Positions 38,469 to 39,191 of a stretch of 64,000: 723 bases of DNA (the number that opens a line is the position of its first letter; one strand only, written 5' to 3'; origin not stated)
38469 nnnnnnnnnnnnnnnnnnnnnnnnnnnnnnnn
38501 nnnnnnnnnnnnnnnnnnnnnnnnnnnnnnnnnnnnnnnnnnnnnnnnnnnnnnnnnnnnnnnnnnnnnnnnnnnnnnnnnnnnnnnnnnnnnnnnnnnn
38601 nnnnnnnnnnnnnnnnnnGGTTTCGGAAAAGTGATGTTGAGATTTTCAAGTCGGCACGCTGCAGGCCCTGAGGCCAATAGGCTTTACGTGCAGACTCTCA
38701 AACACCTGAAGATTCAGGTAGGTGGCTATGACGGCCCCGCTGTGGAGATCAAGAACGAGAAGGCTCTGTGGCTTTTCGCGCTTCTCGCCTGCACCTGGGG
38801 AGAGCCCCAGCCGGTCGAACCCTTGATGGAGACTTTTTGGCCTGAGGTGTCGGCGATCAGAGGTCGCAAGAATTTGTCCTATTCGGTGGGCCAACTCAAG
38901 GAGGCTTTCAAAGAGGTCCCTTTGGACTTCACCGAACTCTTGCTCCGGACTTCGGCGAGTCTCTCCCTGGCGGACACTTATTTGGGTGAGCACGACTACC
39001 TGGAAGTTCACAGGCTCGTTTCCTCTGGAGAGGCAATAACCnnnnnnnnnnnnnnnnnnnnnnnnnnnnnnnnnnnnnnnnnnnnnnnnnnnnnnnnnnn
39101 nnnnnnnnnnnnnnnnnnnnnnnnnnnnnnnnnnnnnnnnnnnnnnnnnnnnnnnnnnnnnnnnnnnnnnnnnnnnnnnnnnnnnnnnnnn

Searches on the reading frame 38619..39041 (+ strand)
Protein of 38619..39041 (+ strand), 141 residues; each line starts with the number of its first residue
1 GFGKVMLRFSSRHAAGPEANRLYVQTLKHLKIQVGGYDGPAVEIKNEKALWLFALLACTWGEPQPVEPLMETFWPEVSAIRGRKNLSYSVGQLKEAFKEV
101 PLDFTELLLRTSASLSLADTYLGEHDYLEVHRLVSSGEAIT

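Call 10: search_protein_families(library=pfam, proteins=[window:38619-39041:+], max_evalue=10)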
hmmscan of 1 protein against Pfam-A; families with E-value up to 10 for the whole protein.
seq(141 aa): 0 families
